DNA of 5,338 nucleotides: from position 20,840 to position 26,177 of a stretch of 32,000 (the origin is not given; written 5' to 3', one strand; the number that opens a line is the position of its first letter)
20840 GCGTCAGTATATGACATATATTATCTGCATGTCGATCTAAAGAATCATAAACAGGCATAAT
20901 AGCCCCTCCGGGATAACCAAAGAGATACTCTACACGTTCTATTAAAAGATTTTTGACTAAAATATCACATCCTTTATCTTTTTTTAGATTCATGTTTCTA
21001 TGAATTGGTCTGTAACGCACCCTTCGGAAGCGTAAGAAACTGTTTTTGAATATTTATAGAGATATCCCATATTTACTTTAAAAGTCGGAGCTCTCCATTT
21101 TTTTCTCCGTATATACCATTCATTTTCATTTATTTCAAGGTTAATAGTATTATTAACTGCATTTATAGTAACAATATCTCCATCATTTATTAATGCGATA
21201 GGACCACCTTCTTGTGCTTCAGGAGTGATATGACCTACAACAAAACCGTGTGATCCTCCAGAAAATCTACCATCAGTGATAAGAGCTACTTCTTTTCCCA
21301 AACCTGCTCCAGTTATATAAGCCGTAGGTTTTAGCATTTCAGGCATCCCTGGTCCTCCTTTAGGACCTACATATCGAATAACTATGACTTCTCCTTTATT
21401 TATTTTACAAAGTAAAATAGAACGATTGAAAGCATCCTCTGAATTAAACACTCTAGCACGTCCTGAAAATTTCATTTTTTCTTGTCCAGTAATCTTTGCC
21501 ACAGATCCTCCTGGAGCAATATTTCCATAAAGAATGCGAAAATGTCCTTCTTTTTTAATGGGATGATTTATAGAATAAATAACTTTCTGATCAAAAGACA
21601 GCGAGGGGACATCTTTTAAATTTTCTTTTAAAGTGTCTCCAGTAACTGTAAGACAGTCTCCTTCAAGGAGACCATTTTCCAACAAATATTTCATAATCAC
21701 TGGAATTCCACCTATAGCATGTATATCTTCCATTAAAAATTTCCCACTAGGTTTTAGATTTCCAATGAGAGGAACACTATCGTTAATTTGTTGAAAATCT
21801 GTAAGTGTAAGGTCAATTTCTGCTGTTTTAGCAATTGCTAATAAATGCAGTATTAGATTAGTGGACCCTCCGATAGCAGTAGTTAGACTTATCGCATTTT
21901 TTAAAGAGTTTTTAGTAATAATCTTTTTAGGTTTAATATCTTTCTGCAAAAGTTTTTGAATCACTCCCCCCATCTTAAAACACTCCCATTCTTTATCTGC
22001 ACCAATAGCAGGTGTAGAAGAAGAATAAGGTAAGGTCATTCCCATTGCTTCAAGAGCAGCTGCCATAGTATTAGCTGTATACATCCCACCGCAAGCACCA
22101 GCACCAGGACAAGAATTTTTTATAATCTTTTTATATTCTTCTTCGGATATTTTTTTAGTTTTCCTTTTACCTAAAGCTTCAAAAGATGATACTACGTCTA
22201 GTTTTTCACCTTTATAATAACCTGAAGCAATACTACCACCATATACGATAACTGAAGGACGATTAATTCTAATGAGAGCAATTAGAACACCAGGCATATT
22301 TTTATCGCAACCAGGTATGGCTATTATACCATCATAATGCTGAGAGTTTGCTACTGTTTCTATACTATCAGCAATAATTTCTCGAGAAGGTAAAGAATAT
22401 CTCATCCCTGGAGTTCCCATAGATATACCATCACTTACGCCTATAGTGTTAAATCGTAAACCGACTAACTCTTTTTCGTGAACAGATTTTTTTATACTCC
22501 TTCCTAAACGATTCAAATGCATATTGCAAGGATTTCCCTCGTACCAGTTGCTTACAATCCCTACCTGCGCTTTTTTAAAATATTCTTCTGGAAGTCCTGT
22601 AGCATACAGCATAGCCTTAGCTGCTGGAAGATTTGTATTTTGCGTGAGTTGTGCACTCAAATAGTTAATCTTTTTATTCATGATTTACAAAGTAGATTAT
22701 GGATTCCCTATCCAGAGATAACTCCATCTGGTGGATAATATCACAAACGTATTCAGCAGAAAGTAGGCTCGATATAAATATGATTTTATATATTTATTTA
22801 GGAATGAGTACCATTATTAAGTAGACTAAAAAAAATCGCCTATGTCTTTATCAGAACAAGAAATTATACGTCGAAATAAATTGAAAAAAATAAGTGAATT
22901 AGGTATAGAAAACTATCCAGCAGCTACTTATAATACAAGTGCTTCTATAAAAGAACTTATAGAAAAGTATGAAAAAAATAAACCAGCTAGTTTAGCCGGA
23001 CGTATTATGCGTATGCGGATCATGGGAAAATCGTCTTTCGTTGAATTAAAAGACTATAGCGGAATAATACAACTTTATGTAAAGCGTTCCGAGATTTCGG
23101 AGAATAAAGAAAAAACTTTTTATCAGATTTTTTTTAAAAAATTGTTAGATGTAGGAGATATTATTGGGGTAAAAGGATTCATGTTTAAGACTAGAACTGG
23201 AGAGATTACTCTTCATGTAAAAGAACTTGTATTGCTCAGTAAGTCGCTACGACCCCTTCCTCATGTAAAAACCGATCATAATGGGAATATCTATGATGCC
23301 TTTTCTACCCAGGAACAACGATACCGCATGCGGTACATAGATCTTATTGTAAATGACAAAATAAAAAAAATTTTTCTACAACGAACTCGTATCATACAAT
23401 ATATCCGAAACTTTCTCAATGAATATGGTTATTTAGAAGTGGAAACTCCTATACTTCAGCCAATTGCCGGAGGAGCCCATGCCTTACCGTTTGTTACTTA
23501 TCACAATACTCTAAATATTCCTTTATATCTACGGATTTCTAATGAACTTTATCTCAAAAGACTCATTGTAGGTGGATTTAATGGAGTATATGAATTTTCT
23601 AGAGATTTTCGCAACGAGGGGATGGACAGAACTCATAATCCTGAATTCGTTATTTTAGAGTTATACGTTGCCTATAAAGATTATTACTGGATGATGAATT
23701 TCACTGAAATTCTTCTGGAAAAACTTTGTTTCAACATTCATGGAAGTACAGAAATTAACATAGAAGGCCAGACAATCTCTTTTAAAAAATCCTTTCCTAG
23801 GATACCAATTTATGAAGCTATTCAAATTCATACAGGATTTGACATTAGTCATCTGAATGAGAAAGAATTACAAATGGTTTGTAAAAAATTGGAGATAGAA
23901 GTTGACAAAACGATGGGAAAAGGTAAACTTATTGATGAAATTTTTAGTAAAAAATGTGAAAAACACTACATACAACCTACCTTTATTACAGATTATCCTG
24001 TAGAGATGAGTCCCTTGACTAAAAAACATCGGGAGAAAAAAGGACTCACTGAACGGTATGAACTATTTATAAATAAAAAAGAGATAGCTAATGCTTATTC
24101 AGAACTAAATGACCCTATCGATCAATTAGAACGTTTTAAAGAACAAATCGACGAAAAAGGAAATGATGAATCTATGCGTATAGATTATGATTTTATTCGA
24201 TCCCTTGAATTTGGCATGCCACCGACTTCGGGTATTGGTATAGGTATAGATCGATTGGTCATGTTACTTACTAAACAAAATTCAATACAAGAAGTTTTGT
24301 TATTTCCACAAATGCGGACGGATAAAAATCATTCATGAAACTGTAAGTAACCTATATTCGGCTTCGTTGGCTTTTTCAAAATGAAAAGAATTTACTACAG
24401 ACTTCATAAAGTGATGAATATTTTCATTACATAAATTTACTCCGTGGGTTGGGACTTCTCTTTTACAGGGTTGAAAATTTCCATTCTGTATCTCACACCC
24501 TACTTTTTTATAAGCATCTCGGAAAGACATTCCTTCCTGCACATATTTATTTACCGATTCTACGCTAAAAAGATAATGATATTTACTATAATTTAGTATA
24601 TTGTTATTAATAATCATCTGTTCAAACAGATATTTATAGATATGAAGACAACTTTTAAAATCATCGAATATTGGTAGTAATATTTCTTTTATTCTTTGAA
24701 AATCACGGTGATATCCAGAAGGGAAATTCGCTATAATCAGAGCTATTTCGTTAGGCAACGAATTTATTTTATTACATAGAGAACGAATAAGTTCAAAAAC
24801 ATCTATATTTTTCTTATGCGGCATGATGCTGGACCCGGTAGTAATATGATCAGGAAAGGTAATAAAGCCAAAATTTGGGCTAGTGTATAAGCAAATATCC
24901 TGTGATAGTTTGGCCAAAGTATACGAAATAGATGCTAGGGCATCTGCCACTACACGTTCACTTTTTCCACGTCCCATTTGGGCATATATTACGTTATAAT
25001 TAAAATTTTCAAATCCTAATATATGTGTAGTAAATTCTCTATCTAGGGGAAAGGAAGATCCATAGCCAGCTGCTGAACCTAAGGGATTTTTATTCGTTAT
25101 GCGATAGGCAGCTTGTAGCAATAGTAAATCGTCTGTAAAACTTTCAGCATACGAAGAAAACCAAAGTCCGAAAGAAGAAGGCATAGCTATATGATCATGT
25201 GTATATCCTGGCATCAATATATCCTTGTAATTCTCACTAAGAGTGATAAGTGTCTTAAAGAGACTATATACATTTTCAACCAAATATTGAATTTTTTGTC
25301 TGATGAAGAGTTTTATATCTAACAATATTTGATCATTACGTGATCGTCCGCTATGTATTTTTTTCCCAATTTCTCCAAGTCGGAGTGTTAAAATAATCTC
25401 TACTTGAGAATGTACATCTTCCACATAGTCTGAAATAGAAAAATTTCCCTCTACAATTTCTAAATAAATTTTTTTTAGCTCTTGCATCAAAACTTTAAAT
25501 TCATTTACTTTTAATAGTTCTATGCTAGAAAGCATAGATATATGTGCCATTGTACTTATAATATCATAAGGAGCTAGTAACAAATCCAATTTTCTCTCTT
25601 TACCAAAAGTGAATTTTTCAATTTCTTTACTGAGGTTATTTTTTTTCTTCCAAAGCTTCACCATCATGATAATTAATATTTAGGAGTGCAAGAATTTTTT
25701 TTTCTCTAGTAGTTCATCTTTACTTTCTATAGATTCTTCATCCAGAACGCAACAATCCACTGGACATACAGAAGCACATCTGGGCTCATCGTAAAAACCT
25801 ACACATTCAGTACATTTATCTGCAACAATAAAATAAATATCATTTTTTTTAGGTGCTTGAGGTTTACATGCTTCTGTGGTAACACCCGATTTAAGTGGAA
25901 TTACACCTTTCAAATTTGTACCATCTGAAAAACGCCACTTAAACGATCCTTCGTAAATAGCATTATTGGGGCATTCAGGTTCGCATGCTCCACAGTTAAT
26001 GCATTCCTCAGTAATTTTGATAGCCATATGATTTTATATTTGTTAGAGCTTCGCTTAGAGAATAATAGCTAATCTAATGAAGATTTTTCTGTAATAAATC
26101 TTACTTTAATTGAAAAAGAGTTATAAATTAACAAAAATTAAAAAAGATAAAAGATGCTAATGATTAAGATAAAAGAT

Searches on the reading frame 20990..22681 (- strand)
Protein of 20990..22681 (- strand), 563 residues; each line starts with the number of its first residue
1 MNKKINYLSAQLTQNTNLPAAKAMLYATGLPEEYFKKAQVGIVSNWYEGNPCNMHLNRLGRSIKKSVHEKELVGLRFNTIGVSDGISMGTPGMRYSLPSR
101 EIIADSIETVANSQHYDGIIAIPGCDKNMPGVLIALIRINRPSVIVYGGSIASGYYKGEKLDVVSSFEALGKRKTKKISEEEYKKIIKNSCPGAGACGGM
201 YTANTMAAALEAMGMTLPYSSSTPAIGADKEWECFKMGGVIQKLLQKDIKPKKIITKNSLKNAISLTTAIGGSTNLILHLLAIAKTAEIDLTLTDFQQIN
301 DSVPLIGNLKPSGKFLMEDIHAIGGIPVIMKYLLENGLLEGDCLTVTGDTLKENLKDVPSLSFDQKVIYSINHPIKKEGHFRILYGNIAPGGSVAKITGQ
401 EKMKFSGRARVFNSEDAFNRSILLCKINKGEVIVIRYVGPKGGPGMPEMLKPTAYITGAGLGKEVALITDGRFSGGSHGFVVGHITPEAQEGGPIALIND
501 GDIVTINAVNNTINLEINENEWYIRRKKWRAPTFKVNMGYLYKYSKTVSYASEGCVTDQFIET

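Call 45: search_protein_families(library=ncbifam, proteins=[window:20990-22681:-], max_evalue=0.00001)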
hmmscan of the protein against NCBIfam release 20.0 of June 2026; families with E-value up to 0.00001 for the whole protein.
window:20990-22681:- (563 aa): 8 families
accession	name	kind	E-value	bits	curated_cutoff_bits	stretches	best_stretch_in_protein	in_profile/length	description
NF002068.0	PRK00911.1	subfamily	6.1e-235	781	644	1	6-559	4-557/559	dihydroxy-acid dehydratase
TIGR00110.1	ilvD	equivalog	2.7e-218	726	618.15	1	21-558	2-542/543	dihydroxy-acid dehydratase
NF009103.0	PRK12448.1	equivalog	1.2e-140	469.7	710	2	6-357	3-363/616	dihydroxy-acid dehydratase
NF004784.0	PRK06131.1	subfamily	2.3e-126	422.5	539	1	17-560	22-563/576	dihydroxy-acid dehydratase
NF009559.0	PRK13016.1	equivalog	1.2e-115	386.9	882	1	27-558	32-562/578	L-arabinonate dehydratase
NF009560.0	PRK13017.1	subfamily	2.6e-107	359.5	684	1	28-559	35-577/595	dihydroxy-acid dehydratase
TIGR01196.1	edd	equivalog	4.8e-74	249.7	708.25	1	36-528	63-567/601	phosphogluconate dehydratase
TIGR03432.1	yjhG_yagF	hypoth_equivalog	6.6e-66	222.7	808.15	2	82-356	112-389/640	YjhG/YagF family D-xylonate dehydratase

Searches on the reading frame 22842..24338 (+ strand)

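Call 45: search_protein_families(library=ncbifam, proteins=[window:22842-24338:+], max_evalue=0.00001)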
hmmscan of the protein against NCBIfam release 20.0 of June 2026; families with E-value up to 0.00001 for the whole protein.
window:22842-24338:+ (498 aa): 15 families
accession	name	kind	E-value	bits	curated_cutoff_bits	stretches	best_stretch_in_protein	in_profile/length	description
NF001756.1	PRK00484.1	subfamily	1.4e-195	650.6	468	1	5-493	2-487/488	lysine--tRNA ligase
TIGR00499.1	lysS_bact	equivalog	1.8e-174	581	427.6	1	5-495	4-496/496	lysine--tRNA ligase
NF002821.0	PRK02983.1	equivalog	2.8e-148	495.8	742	1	2-493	617-1100/1102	bifunctional lysylphosphatidylglycerol synthetase/lysine--tRNA ligase LysX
NF009101.0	PRK12445.1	subfamily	3.1e-137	458.2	1026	1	45-495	64-505/505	lysine--tRNA ligase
TIGR00462.1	genX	equivalog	5.4e-68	229.7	286.9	1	180-488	3-304/304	EF-P lysine aminoacylase EpmA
NF006828.0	PRK09350.1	equivalog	2.6e-59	201.1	264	1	175-490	13-322/325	elongation factor P--(R)-beta-lysine ligase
NF003483.0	PRK05159.1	equivalog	1.2e-43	149.6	353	1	37-490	9-431/438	aspartate--tRNA(Asn) ligase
TIGR00458.1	aspS_nondisc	equivalog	7.4e-42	143.8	368.4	1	46-492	12-423/428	aspartate--tRNA(Asn) ligase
TIGR00459.1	aspS_bact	equivalog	1.1e-39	136.3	373.85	2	40-327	10-278/586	aspartate--tRNA ligase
NF001750.0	PRK00476.1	equivalog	1.1e-38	133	443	2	40-318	12-283/590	aspartate--tRNA ligase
NF009460.0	PRK12820.1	equivalog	2.6e-28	98.6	1379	2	50-329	39-313/723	bifunctional aspartyl-tRNA synthetase/aspartyl/glutamyl-tRNA amidotransferase subunit C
NF003037.0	PRK03932.1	equivalog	1.2e-26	93.8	414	1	33-493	3-447/451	asparagine--tRNA ligase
TIGR00457.1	asnS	equivalog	1.5e-23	83.4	342.6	1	34-493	2-451/455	asparagine--tRNA ligase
NF005052.0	PRK06462.1-1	equivalog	1.7e-16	60.3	368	1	159-491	33-346/353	asparagine synthetase A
NF005054.0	PRK06462.1-4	equivalog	1.1e-11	44.4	309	0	167-327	14-186/318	asparagine synthetase A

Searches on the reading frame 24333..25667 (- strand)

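Call 45: search_protein_families(library=ncbifam, proteins=[window:24333-25667:-], max_evalue=0.00001)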
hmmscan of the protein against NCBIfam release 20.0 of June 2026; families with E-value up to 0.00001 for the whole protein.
window:24333-25667:- (444 aa): 17 families
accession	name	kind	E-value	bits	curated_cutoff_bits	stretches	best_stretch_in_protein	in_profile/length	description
TIGR00838.1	argH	equivalog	1.9e-86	290.9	279.5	1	11-393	9-390/455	argininosuccinate lyase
NF008964.0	PRK12308.1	equivalog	3.3e-67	227.2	657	1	16-395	14-394/624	argininosuccinate lyase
NF005000.0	PRK06389.1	equivalog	3e-48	165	388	1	26-429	26-421/434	argininosuccinate lyase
NF002563.0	PRK02186.1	subfamily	7.9e-36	123.6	625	1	39-394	445-802/890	argininosuccinate lyase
NF005218.0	PRK06705.1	equivalog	1.7e-30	106.2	883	1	39-318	45-323/502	argininosuccinate lyase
NF052535.1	CoM_syn_XcbC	exception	1.3e-26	93.4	575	1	13-302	17-302/495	2-phosphosulfolactate phosphatase XcbC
TIGR00928.1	purB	equivalog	1.8e-20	73.1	326.2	1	93-307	80-296/436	adenylosuccinate lyase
TIGR02426.1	protocat_pcaB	equivalog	3e-12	46.1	355.75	1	98-299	87-286/338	3-carboxy-cis,cis-muconate cycloisomerase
NF008909.0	PRK12273.1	subfamily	6e-12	45.2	510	1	106-304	139-345/474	aspartate ammonia-lyase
NF006500.1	PRK08937.2-4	subfamily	3.7e-11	42.5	626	1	98-300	95-298/448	adenylosuccinate lyase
TIGR00839.1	aspA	equivalog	1.8e-08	33.8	681.2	1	104-307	132-343/468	aspartate ammonia-lyase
NF006764.0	PRK09285.1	equivalog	1.8e-08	33.2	446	1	100-291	113-307/456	adenylosuccinate lyase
NF006554.0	PRK09053.1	equivalog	2.3e-08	33.3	595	1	100-287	99-287/453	3-carboxy-cis,cis-muconate cycloisomerase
TIGR00979.1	fumC_II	equivalog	2.3e-07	29.9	664.75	1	110-313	137-347/458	class II fumarate hydratase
NF052556.1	NtrsucLyaStm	equivalog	4.8e-07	29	650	0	240-305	258-324/466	nitrosuccinate lyase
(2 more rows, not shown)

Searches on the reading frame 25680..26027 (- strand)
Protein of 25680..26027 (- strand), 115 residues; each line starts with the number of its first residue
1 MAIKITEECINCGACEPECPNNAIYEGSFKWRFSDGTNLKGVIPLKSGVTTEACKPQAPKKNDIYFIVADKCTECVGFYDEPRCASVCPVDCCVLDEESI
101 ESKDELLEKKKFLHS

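Call 45: search_protein_families(library=ncbifam, proteins=[window:25680-26027:-], max_evalue=0.00001)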
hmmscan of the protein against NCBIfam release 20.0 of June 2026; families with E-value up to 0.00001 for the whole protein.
window:25680-26027:- (115 aa): 3 families
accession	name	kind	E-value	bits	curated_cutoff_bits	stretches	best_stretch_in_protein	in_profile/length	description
NF033683.1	di_4Fe-4S_YfhL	equivalog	8.4e-30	102.9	86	2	50-111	11-78/80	YfhL family 4Fe-4S dicluster ferredoxin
NF058577.1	FdxA_fam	equivalog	3.4e-13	49.6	65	1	1-31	1-31/52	4Fe-4S ferredoxin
NF045490.1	FdxA_Protbact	equivalog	4.3e-07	30.1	135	0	6-26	37-57/104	ferredoxin FdxA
